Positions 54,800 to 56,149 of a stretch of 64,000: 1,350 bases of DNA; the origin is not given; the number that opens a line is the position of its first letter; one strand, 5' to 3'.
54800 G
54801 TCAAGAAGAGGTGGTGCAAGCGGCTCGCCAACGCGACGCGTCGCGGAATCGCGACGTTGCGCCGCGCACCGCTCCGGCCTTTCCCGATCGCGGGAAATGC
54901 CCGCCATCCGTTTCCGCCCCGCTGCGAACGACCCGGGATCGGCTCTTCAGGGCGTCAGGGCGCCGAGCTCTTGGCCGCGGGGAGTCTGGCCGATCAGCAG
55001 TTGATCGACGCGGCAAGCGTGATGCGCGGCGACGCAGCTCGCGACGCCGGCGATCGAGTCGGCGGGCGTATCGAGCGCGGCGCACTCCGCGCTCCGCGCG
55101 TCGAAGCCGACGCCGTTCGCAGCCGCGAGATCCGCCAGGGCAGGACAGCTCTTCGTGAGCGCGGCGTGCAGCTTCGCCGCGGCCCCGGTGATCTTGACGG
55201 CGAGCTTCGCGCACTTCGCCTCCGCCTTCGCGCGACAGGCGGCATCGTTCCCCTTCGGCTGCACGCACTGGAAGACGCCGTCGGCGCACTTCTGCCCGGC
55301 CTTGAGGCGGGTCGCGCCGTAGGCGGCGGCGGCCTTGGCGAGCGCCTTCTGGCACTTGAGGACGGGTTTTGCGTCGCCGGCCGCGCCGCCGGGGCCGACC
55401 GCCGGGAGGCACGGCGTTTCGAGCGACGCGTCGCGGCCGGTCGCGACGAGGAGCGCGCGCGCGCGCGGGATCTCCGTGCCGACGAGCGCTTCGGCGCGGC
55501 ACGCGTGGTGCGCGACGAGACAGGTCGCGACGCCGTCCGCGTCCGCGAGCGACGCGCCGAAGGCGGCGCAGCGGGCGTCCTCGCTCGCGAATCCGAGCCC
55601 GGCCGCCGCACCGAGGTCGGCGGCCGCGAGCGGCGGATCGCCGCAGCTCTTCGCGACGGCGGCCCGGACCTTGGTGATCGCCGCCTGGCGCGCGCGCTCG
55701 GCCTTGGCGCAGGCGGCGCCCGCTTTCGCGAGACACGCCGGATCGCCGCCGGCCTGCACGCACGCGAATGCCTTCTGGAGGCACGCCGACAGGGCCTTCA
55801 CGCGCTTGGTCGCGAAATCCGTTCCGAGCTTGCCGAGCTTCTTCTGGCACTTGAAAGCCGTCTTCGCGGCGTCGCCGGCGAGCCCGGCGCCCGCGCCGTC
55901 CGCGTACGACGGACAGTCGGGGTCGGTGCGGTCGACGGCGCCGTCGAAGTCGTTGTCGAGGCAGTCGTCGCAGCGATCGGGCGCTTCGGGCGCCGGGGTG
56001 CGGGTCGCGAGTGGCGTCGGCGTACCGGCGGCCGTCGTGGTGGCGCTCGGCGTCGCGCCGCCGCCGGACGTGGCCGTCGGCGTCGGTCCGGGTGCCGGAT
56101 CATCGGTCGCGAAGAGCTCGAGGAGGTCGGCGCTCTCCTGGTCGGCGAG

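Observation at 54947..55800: Recurrent uncharacterised Cys-rich domain (ending C-[LIV]-x-x-[HR]-H-x-C) shared by three secreted proteins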

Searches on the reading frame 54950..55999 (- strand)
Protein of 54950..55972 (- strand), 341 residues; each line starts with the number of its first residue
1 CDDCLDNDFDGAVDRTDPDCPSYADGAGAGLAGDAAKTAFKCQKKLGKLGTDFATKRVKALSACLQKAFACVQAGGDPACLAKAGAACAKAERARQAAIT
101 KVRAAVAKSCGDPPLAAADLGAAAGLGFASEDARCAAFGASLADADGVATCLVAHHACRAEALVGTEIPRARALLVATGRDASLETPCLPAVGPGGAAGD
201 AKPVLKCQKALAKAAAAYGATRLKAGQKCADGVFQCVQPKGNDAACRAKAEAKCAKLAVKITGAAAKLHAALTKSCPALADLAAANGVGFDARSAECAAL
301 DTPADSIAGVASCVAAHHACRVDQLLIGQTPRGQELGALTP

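Call 40: find_related_loci(query=A5, collection=genome_contigs, flank=6000)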
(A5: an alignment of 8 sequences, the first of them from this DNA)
Query A5 (350 aa) in genome_contigs; peptide patterns used: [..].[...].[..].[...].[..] (x = any residue, [..] = any of these).
540 stretches matched a pattern; 44 encode a relative of the query (tblastn E <= 1e-3); 44 distinct loci.
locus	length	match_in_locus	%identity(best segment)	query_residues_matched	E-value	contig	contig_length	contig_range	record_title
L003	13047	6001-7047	77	1-350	1e-137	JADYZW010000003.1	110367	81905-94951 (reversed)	MAG: Deltaproteobacteria bacterium isolate SJ588 c_000000090910, whole genome shotgun sequence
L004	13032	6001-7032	68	1-345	8e-117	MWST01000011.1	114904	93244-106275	MAG: Polyangiaceae bacterium UTPRO1 contig_10049, whole genome shotgun sequence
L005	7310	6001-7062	49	10-348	1e-69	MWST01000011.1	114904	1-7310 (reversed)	MAG: Polyangiaceae bacterium UTPRO1 contig_10049, whole genome shotgun sequence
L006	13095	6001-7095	45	2-345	3e-68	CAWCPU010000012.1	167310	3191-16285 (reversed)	MAG: uncultured delta proteobacterium isolate MFD04944.bin.3.280 genome assembly, contig: contig_87155, whole genome sho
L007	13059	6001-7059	46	8-345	9e-66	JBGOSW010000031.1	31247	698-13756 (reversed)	MAG: Candidatus Binatia bacterium isolate OBJ_0618_7090110_177 k141_6043321_length_31247_cov_24.2677, whole genome shotg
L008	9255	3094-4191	46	7-350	3e-65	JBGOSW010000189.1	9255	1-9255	MAG: Candidatus Binatia bacterium isolate OBJ_0618_7090110_177 k141_9424863_length_9255_cov_89.7291, whole genome shotgu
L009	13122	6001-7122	43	1-348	1e-62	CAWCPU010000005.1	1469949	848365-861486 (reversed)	MAG: uncultured delta proteobacterium isolate MFD04944.bin.3.280 genome assembly, contig: contig_42145, whole genome sho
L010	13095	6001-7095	42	1-348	8e-62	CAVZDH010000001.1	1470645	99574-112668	MAG: uncultured delta proteobacterium isolate MFD00822.bin.1.245 genome assembly, contig: contig_112513, whole genome sh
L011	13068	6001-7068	40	8-345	4e-58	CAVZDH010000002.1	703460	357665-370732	MAG: uncultured delta proteobacterium isolate MFD00822.bin.1.245 genome assembly, contig: contig_113839, whole genome sh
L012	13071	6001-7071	44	4-345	7e-57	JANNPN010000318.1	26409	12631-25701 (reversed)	MAG: Polyangiaceae bacterium isolate SOY_34_concoct_69 SOY_34_k141_4533373, whole genome shotgun sequence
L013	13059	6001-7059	42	8-345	8e-56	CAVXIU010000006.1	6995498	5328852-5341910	MAG: uncultured delta proteobacterium isolate MFD09212.bin.2.188 genome assembly, contig: contig_1259, whole genome shot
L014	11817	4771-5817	40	8-345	2e-53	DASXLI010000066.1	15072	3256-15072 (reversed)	MAG TPA_asm: Candidatus Binatia bacterium isolate SMAG_U5298 k141_1559597, whole genome shotgun sequence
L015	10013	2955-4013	43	8-348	4e-53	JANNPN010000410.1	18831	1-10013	MAG: Polyangiaceae bacterium isolate SOY_34_concoct_69 SOY_34_k141_1974277, whole genome shotgun sequence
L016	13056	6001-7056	36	8-348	2e-51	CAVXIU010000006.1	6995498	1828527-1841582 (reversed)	MAG: uncultured delta proteobacterium isolate MFD09212.bin.2.188 genome assembly, contig: contig_1259, whole genome shot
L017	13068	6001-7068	42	4-350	1e-50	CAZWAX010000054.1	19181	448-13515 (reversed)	MAG TPA_asm: uncultured Polyangiaceae bacterium isolate SRP302447_co1_427 genome assembly, contig: NODE_7630_length_1918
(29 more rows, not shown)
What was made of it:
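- Each genome has many paralogues (call 40).
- Tried and rejected: The successful scan used the acidic-loop pattern and is therefore biased towards form I (call 40).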

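Call 52: predict_structure(alignment_id=A5)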
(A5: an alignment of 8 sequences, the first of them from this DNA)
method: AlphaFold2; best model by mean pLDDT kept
length: 350 residues; sequences in the alignment: 8
mean_pLDDT: 81.6   pTM: 0.84
mean pLDDT of the five models: 81.6, 79.2, 79.1, 77.4, 75.8
residues with pLDDT >= 90: 129; 70-90: 166; 50-70: 31; < 50: 24
segments of 3 or more residues with pLDDT < 50: 1-23
pLDDT, mean of each block of 10 residues (from residue 1): 36 39 50 66 88 91 92 93 90 95 92 91 87 82 73 87 86 88 91 80 67 91 93 90 83 85 92 95 89 81 75 88 86 76 69
secondary structure, 60 per line:
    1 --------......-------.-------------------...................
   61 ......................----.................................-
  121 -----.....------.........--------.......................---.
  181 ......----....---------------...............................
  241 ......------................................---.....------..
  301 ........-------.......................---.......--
elements in order: H9-13 H42-82 H87-119 H126-130 H137-145 H154-176 H180-186 H191-194 H210-246 H253-284 H288-292 H299-308 H316-338 H342-348

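Call 57: fold_search(model_id=the predicted structure, library=pdb)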
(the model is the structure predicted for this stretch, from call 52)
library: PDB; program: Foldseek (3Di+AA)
matches with E <= 10: 259; with E <= 0.001: 0
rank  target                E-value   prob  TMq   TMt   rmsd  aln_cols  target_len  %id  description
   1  7jh5_B                8.2e-02  0.35  0.19  0.21  23.3       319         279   11  Co-LOCKR: de novo designed protein switch (released 2020-09-02)
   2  7cbc_A                1.9e-01  0.18  0.15  0.16  25.9       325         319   10  Crystal structure of a de novo designed switch protein caging a hemagglutinin binder (released 2020-12-23)
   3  7cbc_B                2.8e-01  0.35  0.22  0.23  27.0       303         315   13  Crystal structure of a de novo designed switch protein caging a hemagglutinin binder (released 2020-12-23)
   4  7jh5_A                3.2e-01  0.20  0.19  0.21  21.7       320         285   10  Co-LOCKR: de novo designed protein switch (released 2020-09-02)
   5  7zdc_C                3.4e-01  0.20  0.20  0.14  16.7       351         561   14  IF(heme/confined) conformation of CydDC in ADP(CydD) bound state (Dataset-3) (released 2023-04-19)
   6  1xwm                  3.7e-01  0.60  0.24  0.35  10.4       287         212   10  The crystal structure of PhoU (phosphate uptake regulator), Structural genomics (released 2004-12-14)
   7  9bd6_A                4.0e-01  0.14  0.19  0.13  16.1       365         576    9  PaMsbA in an occluded, outward conformation (released 2025-09-03)
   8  8qag_B                4.0e-01  0.12  0.15  0.17  20.8       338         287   14  X-ray crystal structure of a de novo designed single-chain parallel coiled-coil alpha-helical barrel with 6 inner heli (released 2024-07-03)
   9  4akk_A                4.2e-01  0.09  0.16  0.15  21.1       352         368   14  Structure of the NasR transcription antiterminator (released 2012-06-20)
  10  7p5c_A                4.2e-01  0.07  0.14  0.12  34.8       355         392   10  Cryo-EM structure of human TTYH3 in Ca2+ and GDN (released 2021-08-11)
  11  7zec_C                5.5e-01  0.18  0.22  0.16  16.1       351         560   13  IF(heme/confined) conformation of CydDC in ATP(CydD) bound state (Dataset-15) (released 2023-04-19)
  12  8qag_A                6.0e-01  0.12  0.16  0.18  22.0       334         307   18  X-ray crystal structure of a de novo designed single-chain parallel coiled-coil alpha-helical barrel with 6 inner heli (released 2024-07-03)
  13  7rtw_A                6.5e-01  0.05  0.13  0.12  35.7       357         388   11  Cryo-EM structure of a TTYH3 cis-dimer (released 2021-08-25)
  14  7vgf_A                6.8e-01  0.14  0.21  0.15  18.1       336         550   12  cryo-EM structure of AMP-PNP bound human ABCB7 (released 2022-02-16)
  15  4akk_B                7.1e-01  0.11  0.18  0.18  20.3       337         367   13  Structure of the NasR transcription antiterminator (released 2012-06-20)
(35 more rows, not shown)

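Call 66: search_solved_structures(query=A5, max_evalue=10)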
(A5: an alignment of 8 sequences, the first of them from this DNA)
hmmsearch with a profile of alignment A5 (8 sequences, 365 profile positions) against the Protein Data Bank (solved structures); distinct sequences matched with E-value up to 10: 14.
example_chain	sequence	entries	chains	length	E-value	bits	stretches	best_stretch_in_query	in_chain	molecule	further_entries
3myi_A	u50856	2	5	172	0.093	15.3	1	91-130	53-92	Vinculin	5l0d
3jbi_V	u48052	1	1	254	0.098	15.2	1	91-130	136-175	Vinculin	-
5l0c_A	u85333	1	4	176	0.098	15.2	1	91-130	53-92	Vinculin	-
5l0f_A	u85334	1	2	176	0.11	15.1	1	92-130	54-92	Vinculin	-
5l0j_A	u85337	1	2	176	0.11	15.1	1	92-130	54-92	Vinculin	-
5l0h_A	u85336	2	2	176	0.11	15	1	92-130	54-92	Vinculin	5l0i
5l0g_A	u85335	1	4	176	0.13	14.8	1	92-130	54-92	Vinculin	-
4pr9_A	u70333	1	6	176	0.14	14.7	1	92-130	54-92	Vinculin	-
3jbk_M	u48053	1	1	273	0.16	14.5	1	91-130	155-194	Metavinculin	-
3h2u_A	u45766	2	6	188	0.17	14.4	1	92-130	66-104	Vinculin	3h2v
9qwo_A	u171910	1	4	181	0.17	14.4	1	92-130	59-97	Isoform 1 of Vinculin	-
3vf0_A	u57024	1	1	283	0.18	14.4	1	91-130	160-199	Vinculin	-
1rke_B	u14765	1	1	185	0.18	14.4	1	92-130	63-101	VCL protein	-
7plp_A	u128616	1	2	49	0.51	12.9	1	6-29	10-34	Teneurin-4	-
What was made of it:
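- On Any family with a solved structure: Profile best E 0.09, vinculin, 40 residues (call 66).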

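Call 67: search_protein_families(library=ncbifam, alignment_id=A5, max_evalue=1)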
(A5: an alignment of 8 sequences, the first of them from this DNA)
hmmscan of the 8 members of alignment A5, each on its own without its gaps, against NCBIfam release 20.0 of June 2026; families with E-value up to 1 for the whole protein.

A. member 1, seq(350 aa): 2 families
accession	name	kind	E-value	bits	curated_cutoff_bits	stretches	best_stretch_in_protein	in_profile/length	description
NF033662.1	acid_disulf_rpt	repeat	0.0098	15.6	41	1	9-31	6-28/32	acidic double-disulfide repeat-containing protein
NF010318.0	PRK13755.1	equivalog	0.64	10.3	170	0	116-139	20-43/140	organomercurial transporter MerC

B. families by the number of members that match (of 8 scanned): 2 families
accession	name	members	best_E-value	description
NF033662.1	acid_disulf_rpt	7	3.6e-06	acidic double-disulfide repeat-containing protein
NF010318.0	PRK13755.1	1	0.64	organomercurial transporter MerC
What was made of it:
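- Closest known: NCBIfam NF033662 acidic double-disulfide repeat. Same: The acidic loop C-x2-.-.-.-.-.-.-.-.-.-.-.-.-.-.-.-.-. before form-I pairs hits this model in 7 of 8 members (best E 3.6e-6; call 67).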

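Call 68: search_protein_families(library=pfam, alignment_id=A5, max_evalue=1)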
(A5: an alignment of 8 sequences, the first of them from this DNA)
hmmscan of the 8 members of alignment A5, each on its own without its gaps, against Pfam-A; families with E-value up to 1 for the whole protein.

A. member 1, seq(350 aa): 0 families

B. families by the number of members that match (of 8 scanned): 6 families
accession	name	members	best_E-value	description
PF14703.12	PHM7_cyt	1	0.022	Cytosolic domain of 10TM putative phosphate transporter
PF13478.12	XdhC_C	1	0.047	XdhC Rossmann domain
PF20772.2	TACO1_YebC_N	1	0.18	TACO1/YebC protein N-terminal domain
PF23505.1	YqgG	1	0.2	YqgG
PF18105.7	PGM1_C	1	0.33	PGM1 C-terminal domain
PF13202.12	EF-hand_5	1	0.61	EF hand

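Call 77: search_dna_similar(query=window:54950-55972:-, collection=plasmids, mode=protein, max_evalue=0.001, max_rows=10)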
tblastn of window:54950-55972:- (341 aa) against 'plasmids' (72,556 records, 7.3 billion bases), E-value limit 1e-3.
No match.

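Call 78: search_dna_similar(query=window:54950-55972:-, collection=phages, mode=protein, max_evalue=0.001, max_rows=10)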
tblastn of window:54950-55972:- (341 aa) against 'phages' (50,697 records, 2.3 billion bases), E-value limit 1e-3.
No match.
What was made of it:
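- Tried and rejected: There is no match in plasmid or phage collections (calls 77, 78).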
